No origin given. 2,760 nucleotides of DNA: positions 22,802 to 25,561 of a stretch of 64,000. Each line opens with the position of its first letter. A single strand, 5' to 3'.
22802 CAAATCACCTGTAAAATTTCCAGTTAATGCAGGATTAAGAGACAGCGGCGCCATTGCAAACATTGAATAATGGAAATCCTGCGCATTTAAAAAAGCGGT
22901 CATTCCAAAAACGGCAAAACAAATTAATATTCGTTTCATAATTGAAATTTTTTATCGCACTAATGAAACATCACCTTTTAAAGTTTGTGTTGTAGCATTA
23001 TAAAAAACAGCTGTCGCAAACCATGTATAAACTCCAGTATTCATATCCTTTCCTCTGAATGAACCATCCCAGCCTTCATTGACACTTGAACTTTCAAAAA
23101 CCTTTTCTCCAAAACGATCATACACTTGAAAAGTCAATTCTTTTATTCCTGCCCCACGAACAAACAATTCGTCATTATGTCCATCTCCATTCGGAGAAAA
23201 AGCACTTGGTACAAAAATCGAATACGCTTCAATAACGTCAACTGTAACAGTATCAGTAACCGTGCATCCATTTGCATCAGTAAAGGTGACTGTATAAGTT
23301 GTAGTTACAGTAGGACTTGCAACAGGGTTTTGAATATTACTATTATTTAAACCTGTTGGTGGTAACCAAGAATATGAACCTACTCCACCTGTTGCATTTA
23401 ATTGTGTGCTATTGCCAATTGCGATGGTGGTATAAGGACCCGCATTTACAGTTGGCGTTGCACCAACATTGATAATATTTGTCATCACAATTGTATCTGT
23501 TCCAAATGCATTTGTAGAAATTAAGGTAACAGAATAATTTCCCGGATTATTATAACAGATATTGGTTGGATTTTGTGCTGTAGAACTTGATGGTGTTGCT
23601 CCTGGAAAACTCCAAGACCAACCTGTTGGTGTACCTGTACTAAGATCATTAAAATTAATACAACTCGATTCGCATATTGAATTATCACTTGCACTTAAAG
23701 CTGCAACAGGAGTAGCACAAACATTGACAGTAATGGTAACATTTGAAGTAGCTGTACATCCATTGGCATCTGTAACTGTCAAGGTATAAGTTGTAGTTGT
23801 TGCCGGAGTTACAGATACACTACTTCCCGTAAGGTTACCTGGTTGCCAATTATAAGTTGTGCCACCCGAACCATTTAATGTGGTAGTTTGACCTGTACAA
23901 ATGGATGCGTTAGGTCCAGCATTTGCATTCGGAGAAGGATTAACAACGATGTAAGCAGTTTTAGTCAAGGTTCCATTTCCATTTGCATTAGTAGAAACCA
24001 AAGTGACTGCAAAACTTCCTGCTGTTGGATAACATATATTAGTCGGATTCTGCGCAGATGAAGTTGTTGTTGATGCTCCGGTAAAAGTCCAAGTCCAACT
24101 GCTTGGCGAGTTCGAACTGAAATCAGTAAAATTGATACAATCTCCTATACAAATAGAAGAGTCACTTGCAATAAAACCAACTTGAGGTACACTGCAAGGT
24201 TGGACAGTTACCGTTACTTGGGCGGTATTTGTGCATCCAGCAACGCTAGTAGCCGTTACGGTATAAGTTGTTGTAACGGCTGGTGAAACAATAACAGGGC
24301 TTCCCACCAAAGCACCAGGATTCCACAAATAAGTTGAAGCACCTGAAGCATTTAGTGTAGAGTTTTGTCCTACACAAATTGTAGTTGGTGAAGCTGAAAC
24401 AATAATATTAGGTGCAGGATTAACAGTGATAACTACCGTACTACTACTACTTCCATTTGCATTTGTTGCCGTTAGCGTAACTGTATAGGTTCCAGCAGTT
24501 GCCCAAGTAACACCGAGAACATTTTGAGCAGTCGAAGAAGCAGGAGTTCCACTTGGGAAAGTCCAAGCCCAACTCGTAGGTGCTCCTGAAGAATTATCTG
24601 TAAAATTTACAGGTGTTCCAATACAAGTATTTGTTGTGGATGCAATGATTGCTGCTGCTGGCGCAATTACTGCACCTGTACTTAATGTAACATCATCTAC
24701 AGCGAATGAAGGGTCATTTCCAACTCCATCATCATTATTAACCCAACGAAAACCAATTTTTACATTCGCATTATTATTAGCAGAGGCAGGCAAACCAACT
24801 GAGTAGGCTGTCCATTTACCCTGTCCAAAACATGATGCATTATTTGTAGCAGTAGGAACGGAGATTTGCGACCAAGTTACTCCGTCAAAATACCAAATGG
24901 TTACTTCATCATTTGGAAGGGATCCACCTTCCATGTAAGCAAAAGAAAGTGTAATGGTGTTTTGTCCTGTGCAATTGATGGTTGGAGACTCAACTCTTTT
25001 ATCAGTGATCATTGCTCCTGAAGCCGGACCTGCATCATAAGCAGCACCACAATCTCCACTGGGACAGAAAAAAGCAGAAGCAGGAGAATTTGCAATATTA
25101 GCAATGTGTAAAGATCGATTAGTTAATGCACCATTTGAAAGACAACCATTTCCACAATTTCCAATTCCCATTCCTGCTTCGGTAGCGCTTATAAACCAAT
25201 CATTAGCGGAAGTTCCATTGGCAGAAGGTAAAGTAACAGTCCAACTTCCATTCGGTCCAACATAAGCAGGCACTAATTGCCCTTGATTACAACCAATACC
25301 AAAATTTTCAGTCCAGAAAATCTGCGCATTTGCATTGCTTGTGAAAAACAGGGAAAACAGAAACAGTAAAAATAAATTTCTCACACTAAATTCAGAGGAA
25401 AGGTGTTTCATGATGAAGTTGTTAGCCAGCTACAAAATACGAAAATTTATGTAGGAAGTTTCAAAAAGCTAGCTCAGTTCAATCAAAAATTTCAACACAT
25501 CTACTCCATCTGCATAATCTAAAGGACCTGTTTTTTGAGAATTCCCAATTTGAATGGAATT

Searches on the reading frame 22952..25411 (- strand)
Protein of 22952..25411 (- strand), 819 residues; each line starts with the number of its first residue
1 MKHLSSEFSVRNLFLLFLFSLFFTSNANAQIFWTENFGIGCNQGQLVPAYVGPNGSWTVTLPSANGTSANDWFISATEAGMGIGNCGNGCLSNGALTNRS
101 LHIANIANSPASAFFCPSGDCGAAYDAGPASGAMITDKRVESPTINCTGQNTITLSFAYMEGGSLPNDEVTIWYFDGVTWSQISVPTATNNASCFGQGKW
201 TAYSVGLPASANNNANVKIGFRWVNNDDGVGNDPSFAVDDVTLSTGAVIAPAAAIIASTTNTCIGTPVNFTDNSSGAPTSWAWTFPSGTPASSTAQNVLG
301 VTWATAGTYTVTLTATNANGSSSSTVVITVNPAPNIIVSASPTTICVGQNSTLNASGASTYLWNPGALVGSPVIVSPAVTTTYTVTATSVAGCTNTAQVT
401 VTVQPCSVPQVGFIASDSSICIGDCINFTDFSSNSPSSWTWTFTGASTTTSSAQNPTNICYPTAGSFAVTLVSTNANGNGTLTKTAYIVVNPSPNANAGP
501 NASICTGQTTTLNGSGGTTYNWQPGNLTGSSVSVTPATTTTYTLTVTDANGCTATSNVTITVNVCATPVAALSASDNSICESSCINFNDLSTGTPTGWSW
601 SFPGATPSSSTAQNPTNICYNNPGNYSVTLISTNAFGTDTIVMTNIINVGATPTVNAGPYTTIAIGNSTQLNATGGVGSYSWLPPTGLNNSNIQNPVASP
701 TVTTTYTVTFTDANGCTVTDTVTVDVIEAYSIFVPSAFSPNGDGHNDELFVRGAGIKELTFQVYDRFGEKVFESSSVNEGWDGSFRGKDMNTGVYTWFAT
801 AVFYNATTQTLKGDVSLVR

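Call 15: search_protein_families(library=pfam, proteins=[window:22952-25411:-], max_evalue=0.001)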
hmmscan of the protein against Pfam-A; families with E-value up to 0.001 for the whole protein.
window:22952-25411:- (819 aa): 7 families
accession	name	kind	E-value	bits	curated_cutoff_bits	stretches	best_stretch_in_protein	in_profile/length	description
PF18911.6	PKD_4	-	1.5e-26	92.7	27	3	250-330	3-83/85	PKD domain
PF00801.26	PKD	-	2.5e-22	79.1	23.5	3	265-330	14-80/80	PKD domain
PF13585.12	CHU_C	-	7.6e-15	55.3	27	1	733-812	2-81/86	CHU_C Type IX secretion signal domain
PF22352.2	K319L-like_PKD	-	6.4e-06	26.5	27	0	274-330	24-84/84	K319L-like, PKD domain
PF24527.1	Ig-like_Pom152_9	-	5.5e-05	23.8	27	0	416-478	8-69/80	Nucleoporin pom152-like, ninth immunoglobulin-like domain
PF18981.6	InlK_D3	-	0.00015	22.2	25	1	301-331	44-74/75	Internalin K domain (D3/D4)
PF19081.6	Ig_7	-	0.00023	21.8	27.3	0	337-405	4-84/84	Ig-like domain CHU_C associated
